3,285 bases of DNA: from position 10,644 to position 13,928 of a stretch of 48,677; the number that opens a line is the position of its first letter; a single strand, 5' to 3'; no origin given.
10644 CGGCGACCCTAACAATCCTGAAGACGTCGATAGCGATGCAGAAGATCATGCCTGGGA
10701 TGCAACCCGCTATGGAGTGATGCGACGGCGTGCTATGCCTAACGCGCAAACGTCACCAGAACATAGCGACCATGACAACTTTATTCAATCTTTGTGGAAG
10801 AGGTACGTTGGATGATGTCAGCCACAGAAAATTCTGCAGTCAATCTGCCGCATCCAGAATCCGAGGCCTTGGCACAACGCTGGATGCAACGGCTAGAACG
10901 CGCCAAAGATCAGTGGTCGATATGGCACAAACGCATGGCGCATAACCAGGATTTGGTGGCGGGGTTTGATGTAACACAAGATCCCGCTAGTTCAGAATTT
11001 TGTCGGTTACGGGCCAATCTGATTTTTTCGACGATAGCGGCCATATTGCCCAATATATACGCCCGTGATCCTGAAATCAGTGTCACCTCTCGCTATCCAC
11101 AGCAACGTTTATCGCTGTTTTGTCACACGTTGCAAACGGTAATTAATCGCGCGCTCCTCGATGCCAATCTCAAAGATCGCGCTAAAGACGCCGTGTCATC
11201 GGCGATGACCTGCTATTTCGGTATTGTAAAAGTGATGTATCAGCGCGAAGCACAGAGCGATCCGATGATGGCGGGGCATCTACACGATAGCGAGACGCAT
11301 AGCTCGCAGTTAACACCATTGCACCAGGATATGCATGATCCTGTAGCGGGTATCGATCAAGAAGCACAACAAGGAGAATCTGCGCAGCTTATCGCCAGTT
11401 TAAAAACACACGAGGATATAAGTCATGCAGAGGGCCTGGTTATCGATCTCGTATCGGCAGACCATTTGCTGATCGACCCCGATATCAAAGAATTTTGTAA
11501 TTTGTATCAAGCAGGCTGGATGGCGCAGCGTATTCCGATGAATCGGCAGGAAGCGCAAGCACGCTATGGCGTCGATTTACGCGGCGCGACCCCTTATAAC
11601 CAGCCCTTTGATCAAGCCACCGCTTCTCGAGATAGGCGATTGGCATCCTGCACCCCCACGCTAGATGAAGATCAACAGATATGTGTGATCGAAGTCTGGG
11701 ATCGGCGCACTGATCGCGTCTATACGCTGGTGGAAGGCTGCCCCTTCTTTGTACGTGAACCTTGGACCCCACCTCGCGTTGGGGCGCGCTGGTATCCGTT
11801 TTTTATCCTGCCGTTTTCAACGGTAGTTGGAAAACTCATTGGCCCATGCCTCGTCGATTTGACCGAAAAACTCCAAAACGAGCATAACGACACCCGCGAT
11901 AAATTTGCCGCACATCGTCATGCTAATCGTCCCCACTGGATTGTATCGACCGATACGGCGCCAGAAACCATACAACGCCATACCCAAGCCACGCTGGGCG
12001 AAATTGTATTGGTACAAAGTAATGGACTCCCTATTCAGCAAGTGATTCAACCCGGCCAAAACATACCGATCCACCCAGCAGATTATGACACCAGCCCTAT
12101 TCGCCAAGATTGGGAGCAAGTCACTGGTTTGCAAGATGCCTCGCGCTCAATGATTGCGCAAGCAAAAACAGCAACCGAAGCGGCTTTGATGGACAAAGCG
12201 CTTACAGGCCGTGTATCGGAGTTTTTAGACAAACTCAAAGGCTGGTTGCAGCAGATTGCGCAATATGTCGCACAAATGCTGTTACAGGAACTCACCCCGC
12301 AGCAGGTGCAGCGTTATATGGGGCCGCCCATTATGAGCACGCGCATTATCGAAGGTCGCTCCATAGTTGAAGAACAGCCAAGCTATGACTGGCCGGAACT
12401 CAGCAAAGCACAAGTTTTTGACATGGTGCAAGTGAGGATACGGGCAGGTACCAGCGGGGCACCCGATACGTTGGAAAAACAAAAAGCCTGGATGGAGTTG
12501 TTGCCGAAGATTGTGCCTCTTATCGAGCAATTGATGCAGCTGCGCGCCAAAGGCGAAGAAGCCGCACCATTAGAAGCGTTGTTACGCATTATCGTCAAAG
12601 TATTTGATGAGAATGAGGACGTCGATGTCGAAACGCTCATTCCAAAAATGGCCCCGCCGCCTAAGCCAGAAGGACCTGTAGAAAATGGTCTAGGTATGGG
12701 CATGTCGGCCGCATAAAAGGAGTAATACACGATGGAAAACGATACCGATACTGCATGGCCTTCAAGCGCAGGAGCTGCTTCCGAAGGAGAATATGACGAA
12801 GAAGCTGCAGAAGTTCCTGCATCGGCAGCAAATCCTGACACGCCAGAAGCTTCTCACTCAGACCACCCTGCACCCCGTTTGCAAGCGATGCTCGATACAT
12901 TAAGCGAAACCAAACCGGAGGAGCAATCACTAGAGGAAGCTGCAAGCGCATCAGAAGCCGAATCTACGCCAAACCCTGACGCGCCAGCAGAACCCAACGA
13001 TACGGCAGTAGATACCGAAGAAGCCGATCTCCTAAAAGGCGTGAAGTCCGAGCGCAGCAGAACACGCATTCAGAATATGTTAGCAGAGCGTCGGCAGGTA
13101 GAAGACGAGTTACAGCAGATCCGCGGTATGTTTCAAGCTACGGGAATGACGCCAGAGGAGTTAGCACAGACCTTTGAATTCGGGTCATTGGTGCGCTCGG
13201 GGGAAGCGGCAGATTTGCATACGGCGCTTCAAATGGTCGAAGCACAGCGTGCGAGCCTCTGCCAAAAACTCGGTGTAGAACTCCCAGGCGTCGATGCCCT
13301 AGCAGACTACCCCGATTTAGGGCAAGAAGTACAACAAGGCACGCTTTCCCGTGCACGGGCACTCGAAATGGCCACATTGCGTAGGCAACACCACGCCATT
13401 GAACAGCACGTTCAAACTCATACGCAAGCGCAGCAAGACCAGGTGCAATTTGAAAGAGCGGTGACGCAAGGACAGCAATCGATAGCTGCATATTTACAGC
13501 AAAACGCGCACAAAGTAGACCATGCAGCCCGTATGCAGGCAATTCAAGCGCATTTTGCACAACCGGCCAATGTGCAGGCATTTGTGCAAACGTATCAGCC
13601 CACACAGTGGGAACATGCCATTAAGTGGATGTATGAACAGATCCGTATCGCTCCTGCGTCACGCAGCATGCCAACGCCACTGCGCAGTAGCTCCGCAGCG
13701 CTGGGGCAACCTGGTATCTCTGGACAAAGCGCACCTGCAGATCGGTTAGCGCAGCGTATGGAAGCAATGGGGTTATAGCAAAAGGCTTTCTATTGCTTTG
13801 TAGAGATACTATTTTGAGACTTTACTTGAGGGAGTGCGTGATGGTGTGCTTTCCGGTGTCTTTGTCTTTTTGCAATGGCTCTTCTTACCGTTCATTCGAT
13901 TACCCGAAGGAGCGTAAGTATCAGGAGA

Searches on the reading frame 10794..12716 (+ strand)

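Call 3: search_protein_families(library=pfam, proteins=[window:10794-12716:+], max_evalue=1)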
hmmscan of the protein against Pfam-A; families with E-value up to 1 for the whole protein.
window:10794-12716:+ (640 aa): 2 families
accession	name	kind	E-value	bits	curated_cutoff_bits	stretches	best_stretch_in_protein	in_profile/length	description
PF21822.3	Phage_TAC_15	-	0.088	13.8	22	1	565-619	18-75/127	Phage tail assembly chaperone protein, TAC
PF14846.11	DUF4485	-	0.15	12.5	24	1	3-42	4-41/83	Domain of unknown function (DUF4485)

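Call 4: search_protein_families(library=phrogs, proteins=[window:10794-12716:+], max_evalue=0.01)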
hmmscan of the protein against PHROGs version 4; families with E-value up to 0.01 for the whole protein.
window:10794-12716:+ (640 aa): 2 families
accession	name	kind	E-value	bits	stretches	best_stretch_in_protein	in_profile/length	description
phrog_12082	-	head and packaging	3e-16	60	1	20-316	14-266/715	portal protein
phrog_156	-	head and packaging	4.9e-11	42.8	0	23-156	8-141/681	portal protein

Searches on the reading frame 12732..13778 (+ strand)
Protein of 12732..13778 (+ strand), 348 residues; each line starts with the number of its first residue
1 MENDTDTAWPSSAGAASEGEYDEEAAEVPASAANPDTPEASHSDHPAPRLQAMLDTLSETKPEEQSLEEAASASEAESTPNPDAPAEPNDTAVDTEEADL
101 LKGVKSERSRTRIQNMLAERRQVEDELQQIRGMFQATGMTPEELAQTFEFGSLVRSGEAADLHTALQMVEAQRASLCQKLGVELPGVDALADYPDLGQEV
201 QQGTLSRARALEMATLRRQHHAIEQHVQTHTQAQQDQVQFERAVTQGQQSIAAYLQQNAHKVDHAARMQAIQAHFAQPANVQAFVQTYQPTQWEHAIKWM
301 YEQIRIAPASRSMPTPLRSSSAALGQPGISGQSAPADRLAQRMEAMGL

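Call 3: search_protein_families(library=pfam, proteins=[window:12732-13778:+], max_evalue=1)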
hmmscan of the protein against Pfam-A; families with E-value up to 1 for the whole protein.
window:12732-13778:+ (348 aa): 3 families
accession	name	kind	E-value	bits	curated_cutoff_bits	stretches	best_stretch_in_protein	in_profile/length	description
PF08335.16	GlnD_UR_UTase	-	0.043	14.3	21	1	161-275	37-130/141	GlnD PII-uridylyltransferase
PF14193.11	DUF4315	-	0.18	12.3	27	1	118-147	26-55/79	Domain of unknown function (DUF4315)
PF05266.19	DUF724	-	0.53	10.6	38.4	1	53-141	100-188/188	Protein of unknown function (DUF724)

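Call 4: search_protein_families(library=phrogs, proteins=[window:12732-13778:+], max_evalue=0.01)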
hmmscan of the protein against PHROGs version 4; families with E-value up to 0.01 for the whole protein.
window:12732-13778:+ (348 aa): 2 families
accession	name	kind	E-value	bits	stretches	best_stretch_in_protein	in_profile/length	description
phrog_15149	-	unknown function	0.0033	18.4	1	105-148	46-89/90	-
phrog_4779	-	transcription regulation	0.0045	18.5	0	170-241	15-85/98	transcriptional regulator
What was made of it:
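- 12732..13778 (+): Putative scaffold gene, assigned by position between the portal and capsid genes; left edge of the cargo slot. No family match (calls 3, 4).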
